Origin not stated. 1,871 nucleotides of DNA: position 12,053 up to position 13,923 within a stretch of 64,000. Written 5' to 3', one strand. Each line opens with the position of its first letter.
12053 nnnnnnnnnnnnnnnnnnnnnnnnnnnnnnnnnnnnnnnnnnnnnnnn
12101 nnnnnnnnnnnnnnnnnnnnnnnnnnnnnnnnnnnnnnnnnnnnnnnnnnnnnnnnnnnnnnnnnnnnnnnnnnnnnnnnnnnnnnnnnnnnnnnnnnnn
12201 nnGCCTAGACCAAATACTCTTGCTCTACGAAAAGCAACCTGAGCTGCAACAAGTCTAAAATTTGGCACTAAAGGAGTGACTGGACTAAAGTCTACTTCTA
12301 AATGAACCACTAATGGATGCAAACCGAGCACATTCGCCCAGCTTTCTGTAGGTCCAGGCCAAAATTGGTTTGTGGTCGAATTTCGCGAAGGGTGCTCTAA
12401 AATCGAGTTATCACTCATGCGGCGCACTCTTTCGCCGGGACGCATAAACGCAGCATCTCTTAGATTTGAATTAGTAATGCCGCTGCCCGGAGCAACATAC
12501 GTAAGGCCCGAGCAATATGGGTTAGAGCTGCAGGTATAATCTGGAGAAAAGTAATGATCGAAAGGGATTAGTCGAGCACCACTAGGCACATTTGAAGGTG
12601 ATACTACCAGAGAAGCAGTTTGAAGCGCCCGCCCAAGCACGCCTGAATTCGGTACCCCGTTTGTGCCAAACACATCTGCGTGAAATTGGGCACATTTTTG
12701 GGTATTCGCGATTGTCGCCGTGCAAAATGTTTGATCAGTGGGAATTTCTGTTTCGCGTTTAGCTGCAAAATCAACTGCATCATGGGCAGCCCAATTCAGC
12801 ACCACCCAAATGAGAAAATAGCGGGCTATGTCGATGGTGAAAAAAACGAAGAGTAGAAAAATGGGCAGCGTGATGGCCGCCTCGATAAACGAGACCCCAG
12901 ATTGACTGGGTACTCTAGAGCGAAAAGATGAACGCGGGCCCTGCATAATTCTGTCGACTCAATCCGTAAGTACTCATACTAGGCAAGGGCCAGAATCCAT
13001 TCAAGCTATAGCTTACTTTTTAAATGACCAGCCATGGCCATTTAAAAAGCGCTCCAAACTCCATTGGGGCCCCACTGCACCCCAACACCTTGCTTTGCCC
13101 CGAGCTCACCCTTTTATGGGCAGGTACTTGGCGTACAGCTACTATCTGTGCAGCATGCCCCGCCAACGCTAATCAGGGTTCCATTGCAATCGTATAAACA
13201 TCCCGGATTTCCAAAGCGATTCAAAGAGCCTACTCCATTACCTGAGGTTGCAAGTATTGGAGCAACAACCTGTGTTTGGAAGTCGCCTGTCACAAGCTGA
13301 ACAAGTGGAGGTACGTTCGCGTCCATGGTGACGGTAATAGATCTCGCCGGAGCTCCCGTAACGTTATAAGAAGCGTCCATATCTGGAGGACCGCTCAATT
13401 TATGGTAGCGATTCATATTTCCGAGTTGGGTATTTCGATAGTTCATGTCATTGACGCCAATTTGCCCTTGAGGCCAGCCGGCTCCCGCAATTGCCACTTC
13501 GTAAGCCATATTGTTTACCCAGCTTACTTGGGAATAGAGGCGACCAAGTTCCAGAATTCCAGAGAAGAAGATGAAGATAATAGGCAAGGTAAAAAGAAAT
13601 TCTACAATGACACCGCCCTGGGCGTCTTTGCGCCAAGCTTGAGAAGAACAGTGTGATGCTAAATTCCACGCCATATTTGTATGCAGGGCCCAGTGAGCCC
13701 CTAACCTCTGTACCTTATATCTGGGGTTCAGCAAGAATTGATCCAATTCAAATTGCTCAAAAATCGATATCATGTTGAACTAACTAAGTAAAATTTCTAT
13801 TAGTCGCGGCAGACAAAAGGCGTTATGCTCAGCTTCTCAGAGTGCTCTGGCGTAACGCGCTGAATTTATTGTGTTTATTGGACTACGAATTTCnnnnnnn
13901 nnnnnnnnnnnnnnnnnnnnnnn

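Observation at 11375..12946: TadE-like pseudopilin with a hypervariable-looking Thr-Pro repeat tract and a 10-Cys C-terminal knot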

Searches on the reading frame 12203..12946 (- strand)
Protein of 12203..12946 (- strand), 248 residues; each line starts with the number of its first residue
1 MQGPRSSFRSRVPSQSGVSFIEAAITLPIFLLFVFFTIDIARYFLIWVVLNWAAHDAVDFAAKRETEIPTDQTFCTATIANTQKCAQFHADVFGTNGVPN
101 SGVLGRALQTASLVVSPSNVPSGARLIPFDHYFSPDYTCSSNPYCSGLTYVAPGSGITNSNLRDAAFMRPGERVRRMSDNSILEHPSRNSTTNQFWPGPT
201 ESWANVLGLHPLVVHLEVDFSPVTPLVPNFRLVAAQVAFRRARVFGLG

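Call 27: find_related_loci(query=A2, collection=genome_contigs, flank=10000)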
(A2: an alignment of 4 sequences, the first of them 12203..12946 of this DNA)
Query A2 (248 aa) in genome_contigs; peptide patterns used: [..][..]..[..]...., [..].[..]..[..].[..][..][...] (x = any residue, [..] = any of these).
103 stretches matched a pattern; 10 encode a relative of the query (tblastn E <= 1e-3); 10 distinct loci.
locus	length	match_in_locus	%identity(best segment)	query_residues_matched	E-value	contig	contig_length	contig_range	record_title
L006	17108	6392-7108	67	9-248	7e-110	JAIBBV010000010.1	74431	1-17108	MAG: Oligoflexia bacterium isolate SSF8 NODE_5987_length_74431_cov_5.797292, whole genome shotgun sequence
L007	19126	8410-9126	41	4-246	5e-48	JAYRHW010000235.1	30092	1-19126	MAG: Bdellovibrionota bacterium isolate SZ_szas25bin.38 k141_1322982, whole genome shotgun sequence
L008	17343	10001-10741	38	17-248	7e-46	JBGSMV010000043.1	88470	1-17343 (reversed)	MAG: Bdellovibrionota bacterium isolate JTS-AC239 k141_2041614, whole genome shotgun sequence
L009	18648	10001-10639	37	14-240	3e-44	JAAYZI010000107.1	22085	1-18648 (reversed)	MAG: Deltaproteobacteria bacterium isolate AS06rmzACSIP_307 233390_AS06, whole genome shotgun sequence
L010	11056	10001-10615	38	15-246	1e-39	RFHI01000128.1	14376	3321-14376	MAG: Candidatus Dadabacteria bacterium isolate J046 k99_587727, whole genome shotgun sequence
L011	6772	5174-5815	39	13-246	2e-38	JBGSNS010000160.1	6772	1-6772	MAG: Bdellovibrionota bacterium isolate JTS-AC261 k141_3193547, whole genome shotgun sequence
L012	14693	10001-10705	33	8-248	5e-38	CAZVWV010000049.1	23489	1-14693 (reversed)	MAG TPA_asm: uncultured Bdellovibrionales bacterium isolate SRP286056_co1_714 genome assembly, contig: NODE_2496_length_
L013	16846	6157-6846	43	5-248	1e-62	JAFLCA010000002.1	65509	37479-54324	MAG: Deltaproteobacteria bacterium isolate UWPOB_DELTA1 gnl_X_BEAILMKM_2, whole genome shotgun sequence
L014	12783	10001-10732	34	14-245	6e-29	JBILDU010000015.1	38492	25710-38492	MAG: Bdellovibrionota bacterium isolate ME2016-07-22_3300044628_group7_bin146 Rohwer_bin1162_scaffold_83_c2, whole genom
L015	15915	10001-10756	33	6-245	2e-27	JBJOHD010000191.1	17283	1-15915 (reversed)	MAG: Pseudomonadota bacterium isolate sharkriverslough_2019_sw_WHONDRS-S19S_0042_B_bin.30 scaffold_2081753, whole genome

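Call 35: find_related_loci(query=window:12203-12946:-, collection=metagenome_contigs, flank=10000)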
Query window:12203-12946:- (248 aa) in metagenome_contigs; peptide patterns used: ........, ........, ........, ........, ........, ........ (x = any residue, [..] = any of these).
243 stretches matched a pattern, but none encodes a relative of the query by tblastn (E <= 1e-3).

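Call 36: find_related_loci(query=A2, collection=metagenome_contigs, flank=10000)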
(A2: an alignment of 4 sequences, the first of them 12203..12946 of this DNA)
Query A2 (248 aa) in metagenome_contigs; peptide patterns used: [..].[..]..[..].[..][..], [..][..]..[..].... (x = any residue, [..] = any of these).
388 stretches matched a pattern; 4 encode a relative of the query (tblastn E <= 1e-3); 4 distinct loci.
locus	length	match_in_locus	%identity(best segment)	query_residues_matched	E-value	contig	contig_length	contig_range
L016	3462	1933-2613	39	16-247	2e-48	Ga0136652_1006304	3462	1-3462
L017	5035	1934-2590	38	8-241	3e-35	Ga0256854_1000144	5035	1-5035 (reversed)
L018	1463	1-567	40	49-248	3e-35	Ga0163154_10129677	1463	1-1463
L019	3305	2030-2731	33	11-247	3e-21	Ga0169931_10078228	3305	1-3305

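Call 37: predict_structure(alignment_id=A1)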
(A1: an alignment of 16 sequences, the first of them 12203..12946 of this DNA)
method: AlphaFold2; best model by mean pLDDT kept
length: 248 residues; sequences in the alignment: 16
mean_pLDDT: 85.1   pTM: 0.82
mean pLDDT of the five models: 85.1, 84.6, 84.3, 84.2, 83.2
residues with pLDDT >= 90: 133; 70-90: 71; 50-70: 37; < 50: 7
segments of 3 or more residues with pLDDT < 50: 1-3
pLDDT, mean of each block of 10 residues (from residue 1): 50 68 93 97 98 98 90 86 90 82 95 97 96 75 63 54 93 92 89 75 89 97 96 96 66
secondary structure, 60 per line:
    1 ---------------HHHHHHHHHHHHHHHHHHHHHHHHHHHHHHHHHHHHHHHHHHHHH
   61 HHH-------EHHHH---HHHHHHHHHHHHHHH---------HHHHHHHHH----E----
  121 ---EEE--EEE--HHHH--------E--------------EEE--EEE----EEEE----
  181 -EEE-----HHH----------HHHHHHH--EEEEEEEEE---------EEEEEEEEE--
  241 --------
elements in order: H16-63 H72-75 H79-93 H103-111 E124-126 E129-131 H134-137 E161-163 E166-168 E173-176 E182-184 H203-209 E212-220 E230-238

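Call 49: find_homologous_proteins(query=window:12203-12946:-, max_evalue=0.001)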
Query window:12203-12946:- (248 aa): 1 proteins with E <= 0.001 among 967 candidates.
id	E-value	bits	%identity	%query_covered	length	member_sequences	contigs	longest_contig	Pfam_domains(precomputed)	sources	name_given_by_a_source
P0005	5.2e-31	126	39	92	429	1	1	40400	PF07811.18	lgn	-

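Call 51: fold_search(model_id=the predicted structure, library=pdb)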
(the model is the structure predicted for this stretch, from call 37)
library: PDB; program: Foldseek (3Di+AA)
matches with E <= 10: 77; with E <= 0.001: 0
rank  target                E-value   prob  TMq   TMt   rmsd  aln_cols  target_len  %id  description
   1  7tr3_K                3.6e-01  0.09  0.20  0.13  12.9       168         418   12  CaKip3[2-482] - AMP-PNP in complex with a dolastatin-10-stabilized tubulin ring (released 2022-07-20)
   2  5lt0                  7.0e-01  0.07  0.23  0.20  15.5       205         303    8  nucleotide-free kinesin-1 motor domain, P212121 crystal form (released 2017-03-01)
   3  5gsy                  1.4e+00  0.02  0.17  0.14  12.1       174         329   11  Kinesin-8 motor, KIF19A, in the nucleotide-free state complexed with GDP-taxol microtubule (released 2016-09-28)
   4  6nje                  1.6e+00  0.04  0.22  0.19  15.1       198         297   11  Crystal structure of the motor domain of human kinesin family member 22 (released 2019-01-16)
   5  3b6u_B                1.8e+00  0.04  0.21  0.16  11.5       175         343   11  Crystal structure of the motor domain of human kinesin family member 3B in complex with ADP (released 2007-11-13)
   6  7a40_B                2.1e+00  0.04  0.20  0.17  10.6       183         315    9  Nucleotide-free OSM-3 kinesin motor domain (released 2021-02-03)
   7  1f9t                  2.1e+00  0.03  0.17  0.14  13.1       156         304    9  CRYSTAL STRUCTURES OF KINESIN MUTANTS REVEAL A SIGNALLING PATHWAY FOR ACTIVATION OF THE MOTOR ATPASE (released 2001-06-13)
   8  8bjs_A                2.8e+00  0.01  0.12  0.09  15.9       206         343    8  Apo KIF20A[55-510] crystal structure (released 2023-10-04)
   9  7e23_B                3.0e+00  0.04  0.14  0.28  12.5        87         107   13  SARS-CoV-2 spike in complex with the CA521 neutralizing antibody Fab (focused refinement on Fab-RBD) (released 2021-05-05)
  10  9l7m_K                3.0e+00  0.03  0.23  0.19  15.4       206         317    6  Nucleotide-free kinesin-1 motor domain bound to the microtubule (released 2025-04-23)
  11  9qbj_D                3.2e+00  0.03  0.14  0.22  11.2        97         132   10  Legobody dimer (released 2025-06-11)
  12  7tqy_K                3.2e+00  0.03  0.21  0.16  15.4       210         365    8  CaKip3[2-482] - ADP-AlFx in complex with a microtubule (released 2022-07-20)
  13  6fpv_A                3.4e+00  0.04  0.16  0.26  11.5        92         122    8  A llama-derived JBP1-targeting nanobody (released 2018-10-31)
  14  5tc1_G                3.8e+00  0.02  0.11  0.21  10.2        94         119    7  In situ structures of the genome and genome-delivery apparatus in ssRNA bacteriophage MS2 (released 2016-12-07)
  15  3au0                  3.8e+00  0.02  0.13  0.10  13.4       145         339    9  Structural and biochemical characterization of ClfB:ligand interactions (released 2011-05-04)
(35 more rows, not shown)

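Call 56: search_protein_representatives(alignment_id=A1)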
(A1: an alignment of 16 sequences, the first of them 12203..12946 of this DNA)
Query: 16 sequences, 246 profile positions. Proteins with E-value up to 0.001 (for the whole library): 3893; up to 1e-10: 283; up to 1e-30: 93. The best 150 are listed.
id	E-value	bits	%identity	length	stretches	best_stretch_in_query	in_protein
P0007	1.1e-83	296.9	-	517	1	1-244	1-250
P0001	1.5e-83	296.4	-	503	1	11-245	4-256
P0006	5.1e-82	291.4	-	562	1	3-244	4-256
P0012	1.6e-81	289.8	-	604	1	3-245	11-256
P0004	1.7e-81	289.7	-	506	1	6-244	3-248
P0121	3.4e-80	285.4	-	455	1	17-244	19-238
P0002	1.2e-78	280.3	-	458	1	7-244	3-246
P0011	1.3e-77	277.0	-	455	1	7-245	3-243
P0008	7.4e-75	267.9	-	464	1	23-245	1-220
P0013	2.0e-74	266.5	-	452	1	10-245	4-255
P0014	4.4e-72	258.8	-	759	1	3-245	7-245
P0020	2.5e-71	256.4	-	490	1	7-243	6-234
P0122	6.0e-71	255.1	-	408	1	15-243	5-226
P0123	9.4e-70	251.2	-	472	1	16-245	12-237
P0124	1.0e-69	251.1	-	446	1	5-244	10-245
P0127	3.9e-67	242.7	-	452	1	23-243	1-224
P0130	1.2e-65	237.8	-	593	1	9-245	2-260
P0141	5.6e-61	222.5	-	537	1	15-243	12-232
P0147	3.3e-58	213.4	-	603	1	15-243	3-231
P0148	4.2e-57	209.8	-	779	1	6-245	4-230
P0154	1.2e-54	201.8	-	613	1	16-243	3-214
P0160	1.1e-52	195.4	-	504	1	13-238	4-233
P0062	2.2e-27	112.5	-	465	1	13-233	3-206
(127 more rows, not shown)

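Call 58: search_protein_families(library=pfam, proteins=[P0148, P0147, P0154, P0141, P0130, P0127, P0160], max_evalue=0.1)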
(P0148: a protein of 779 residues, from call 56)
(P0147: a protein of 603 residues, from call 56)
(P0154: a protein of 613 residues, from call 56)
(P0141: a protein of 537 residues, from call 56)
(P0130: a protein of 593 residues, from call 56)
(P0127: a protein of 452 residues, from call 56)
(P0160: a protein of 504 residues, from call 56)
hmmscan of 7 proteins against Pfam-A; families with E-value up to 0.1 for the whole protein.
P0148 (779 aa): 1 family
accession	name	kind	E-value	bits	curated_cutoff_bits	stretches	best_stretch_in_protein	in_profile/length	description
PF07811.17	TadE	-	2.4e-09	37.6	22.9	1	18-59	1-42/43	TadE-like protein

P0147 (603 aa): 1 family
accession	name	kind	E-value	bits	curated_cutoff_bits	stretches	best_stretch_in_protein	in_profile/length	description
PF07811.17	TadE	-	5.2e-12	46.1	22.9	1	8-49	1-42/43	TadE-like protein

P0154 (613 aa): 1 family
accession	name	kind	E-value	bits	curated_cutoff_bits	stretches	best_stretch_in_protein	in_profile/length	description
PF07811.17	TadE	-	1.5e-08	35.1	22.9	1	7-48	1-42/43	TadE-like protein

P0141 (537 aa): 1 family
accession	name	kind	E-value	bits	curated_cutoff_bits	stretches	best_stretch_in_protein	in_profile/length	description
PF07811.17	TadE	-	3e-09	37.3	22.9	1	17-57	1-41/43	TadE-like protein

P0130 (593 aa): 1 family
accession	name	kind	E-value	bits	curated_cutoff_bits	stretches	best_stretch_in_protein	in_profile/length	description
PF07811.17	TadE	-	5.4e-11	42.9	22.9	1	14-54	2-42/43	TadE-like protein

P0127 (452 aa): 1 family
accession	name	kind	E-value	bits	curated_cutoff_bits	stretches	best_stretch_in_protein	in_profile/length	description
PF07811.17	TadE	-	2.8e-08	34.2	22.9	1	1-39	4-42/43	TadE-like protein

P0160 (504 aa): 1 family
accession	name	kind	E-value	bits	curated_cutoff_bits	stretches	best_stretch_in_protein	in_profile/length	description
PF07811.17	TadE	-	4.7e-08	33.5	22.9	1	11-52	1-42/43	TadE-like protein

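Call 70: search_solved_structures(query=A1, max_evalue=1)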
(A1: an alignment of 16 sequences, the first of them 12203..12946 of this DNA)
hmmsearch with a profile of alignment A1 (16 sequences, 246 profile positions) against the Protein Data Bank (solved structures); distinct sequences matched with E-value up to 1: 15.
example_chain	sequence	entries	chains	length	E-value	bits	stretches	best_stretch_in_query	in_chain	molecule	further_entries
5z5o_A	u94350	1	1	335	0.096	15.4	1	75-136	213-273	Cathepsin K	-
2f7d_A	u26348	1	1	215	0.21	14.2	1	75-139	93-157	Cathepsin K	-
1vsn_A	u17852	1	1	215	0.26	13.9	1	75-138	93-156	Cathepsin K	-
5tdi_A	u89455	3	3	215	0.27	13.9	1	75-136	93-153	Cathepsin K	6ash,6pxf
3ovz_A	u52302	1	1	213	0.27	13.9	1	75-136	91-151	Cathepsin K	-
9g6a_A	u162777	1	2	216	0.27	13.9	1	75-136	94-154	Cathepsin K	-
1snk_A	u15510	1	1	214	0.27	13.9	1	75-136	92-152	Cathepsin K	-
1atk_A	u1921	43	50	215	0.28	13.8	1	75-136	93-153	CATHEPSIN K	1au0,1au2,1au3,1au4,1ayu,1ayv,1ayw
6qlm_A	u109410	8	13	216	0.28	13.8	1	75-136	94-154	Cathepsin K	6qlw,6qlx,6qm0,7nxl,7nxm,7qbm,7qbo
1u9v_A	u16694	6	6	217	0.28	13.8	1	75-136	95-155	Cathepsin K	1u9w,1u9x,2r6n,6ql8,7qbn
3h7d_A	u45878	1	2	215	0.28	13.8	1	75-136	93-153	Cathepsin K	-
5j94_A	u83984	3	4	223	0.29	13.8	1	75-136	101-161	Cathepsin K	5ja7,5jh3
2xfg_B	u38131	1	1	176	0.33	13.6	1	86-146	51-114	ENDOGLUCANASE 1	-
5c4i_C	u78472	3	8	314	0.41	13.3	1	125-213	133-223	Oxalate oxidoreductase subunit beta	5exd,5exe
1by8_A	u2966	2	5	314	0.5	13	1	75-136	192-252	PROTEIN (PROCATHEPSIN K)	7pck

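Call 86: find_homologous_proteins(query=A1, max_evalue=1e-10)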
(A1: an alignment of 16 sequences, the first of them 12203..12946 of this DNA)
Query A1 (16 sequences) (248 aa, profile of the alignment): 5 proteins with E <= 1e-10 among 8000 candidates.
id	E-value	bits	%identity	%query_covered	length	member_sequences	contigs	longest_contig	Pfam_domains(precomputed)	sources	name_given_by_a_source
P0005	7.6e-76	273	39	92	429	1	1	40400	PF07811.18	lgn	-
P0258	1.4e-72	262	37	95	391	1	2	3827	PF07811.18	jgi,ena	jgi:hypothetical protein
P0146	5.7e-58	214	39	93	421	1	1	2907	PF07811.18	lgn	-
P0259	2.7e-55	206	29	96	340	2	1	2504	PF07811.18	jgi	-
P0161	5.0e-52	195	30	92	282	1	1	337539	PF07811.18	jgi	-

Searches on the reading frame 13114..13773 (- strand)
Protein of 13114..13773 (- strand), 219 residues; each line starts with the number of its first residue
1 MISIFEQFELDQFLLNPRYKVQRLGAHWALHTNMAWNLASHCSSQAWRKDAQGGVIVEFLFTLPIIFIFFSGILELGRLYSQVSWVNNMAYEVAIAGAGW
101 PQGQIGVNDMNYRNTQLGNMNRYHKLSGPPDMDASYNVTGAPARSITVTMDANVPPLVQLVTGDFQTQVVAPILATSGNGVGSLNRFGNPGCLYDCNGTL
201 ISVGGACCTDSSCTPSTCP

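Call 6: search_protein_families(library=pfam, proteins=[window:13114-13773:-], max_evalue=1)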
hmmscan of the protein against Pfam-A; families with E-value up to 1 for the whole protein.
window:13114-13773:- (219 aa): 1 family
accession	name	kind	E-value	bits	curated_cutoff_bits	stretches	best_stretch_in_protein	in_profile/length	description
PF07811.17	TadE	-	4.4e-08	33.6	22.9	1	53-94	1-42/43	TadE-like protein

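Call 7: search_protein_families(library=ncbifam, proteins=[window:13114-13773:-], max_evalue=1)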
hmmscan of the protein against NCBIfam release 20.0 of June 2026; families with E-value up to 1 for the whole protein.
window:13114-13773:- (219 aa): 0 families
